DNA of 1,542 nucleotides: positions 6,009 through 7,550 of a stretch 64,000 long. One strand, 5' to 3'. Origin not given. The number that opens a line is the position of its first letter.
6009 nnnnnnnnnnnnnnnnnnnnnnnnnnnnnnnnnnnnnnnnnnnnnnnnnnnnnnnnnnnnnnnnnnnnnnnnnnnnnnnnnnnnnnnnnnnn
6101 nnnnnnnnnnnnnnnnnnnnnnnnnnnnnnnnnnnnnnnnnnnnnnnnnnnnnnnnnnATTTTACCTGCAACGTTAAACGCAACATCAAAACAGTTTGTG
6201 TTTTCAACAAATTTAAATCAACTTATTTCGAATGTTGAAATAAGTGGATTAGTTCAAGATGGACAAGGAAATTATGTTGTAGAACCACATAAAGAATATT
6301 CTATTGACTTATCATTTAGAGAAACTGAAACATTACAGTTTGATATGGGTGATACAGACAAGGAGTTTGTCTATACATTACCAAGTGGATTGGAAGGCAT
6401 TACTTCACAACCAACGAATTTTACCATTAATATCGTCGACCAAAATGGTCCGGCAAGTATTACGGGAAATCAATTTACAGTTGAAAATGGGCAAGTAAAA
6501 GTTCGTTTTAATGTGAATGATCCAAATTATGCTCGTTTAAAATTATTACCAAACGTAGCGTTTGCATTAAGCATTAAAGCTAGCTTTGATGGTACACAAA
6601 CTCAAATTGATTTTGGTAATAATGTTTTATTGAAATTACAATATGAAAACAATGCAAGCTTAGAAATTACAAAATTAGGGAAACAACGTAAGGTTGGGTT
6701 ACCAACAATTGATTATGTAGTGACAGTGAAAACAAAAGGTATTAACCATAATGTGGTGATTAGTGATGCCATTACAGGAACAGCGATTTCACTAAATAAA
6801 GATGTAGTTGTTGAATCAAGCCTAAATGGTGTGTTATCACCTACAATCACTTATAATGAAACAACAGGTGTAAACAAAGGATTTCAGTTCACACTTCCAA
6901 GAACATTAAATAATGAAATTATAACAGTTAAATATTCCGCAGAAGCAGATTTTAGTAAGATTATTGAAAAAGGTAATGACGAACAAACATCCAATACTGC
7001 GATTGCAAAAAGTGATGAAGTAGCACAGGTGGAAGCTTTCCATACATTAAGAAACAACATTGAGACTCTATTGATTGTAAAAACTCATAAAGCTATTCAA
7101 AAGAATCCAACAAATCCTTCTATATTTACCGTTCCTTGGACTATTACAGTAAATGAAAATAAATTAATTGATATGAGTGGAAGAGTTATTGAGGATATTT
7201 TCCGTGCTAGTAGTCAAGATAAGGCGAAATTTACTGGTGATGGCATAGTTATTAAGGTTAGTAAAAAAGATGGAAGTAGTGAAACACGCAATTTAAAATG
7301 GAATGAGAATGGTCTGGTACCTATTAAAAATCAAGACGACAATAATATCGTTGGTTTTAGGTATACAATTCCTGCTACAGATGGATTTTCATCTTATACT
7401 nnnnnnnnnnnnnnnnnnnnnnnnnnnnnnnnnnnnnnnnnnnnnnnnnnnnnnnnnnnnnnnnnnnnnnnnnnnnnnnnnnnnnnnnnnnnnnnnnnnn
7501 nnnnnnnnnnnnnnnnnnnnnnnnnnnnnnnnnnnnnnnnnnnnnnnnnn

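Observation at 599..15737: A 15 kb accessory block splits the normally adjacent rpsO-pnp pair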

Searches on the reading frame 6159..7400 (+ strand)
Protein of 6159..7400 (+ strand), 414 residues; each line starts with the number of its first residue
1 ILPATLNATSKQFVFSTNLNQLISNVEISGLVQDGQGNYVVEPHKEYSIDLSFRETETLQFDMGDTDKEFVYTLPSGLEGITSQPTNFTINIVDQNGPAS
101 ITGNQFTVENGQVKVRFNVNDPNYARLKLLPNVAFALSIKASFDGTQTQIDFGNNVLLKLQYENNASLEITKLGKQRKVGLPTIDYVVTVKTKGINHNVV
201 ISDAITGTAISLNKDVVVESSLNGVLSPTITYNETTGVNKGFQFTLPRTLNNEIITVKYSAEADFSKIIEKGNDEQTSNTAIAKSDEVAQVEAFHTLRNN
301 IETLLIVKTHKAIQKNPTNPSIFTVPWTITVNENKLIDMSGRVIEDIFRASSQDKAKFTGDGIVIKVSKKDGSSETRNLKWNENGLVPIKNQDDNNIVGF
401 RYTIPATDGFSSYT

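Call 46: search_protein_families(library=pfam, proteins=[window:6159-7400:+], max_evalue=1)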
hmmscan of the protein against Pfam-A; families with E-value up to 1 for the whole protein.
window:6159-7400:+ (414 aa): 1 family
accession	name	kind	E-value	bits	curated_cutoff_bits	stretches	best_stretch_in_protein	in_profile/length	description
PF06752.17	E_Pc_C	-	0.22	11.9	25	1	209-324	70-178/231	Enhancer of Polycomb C-terminus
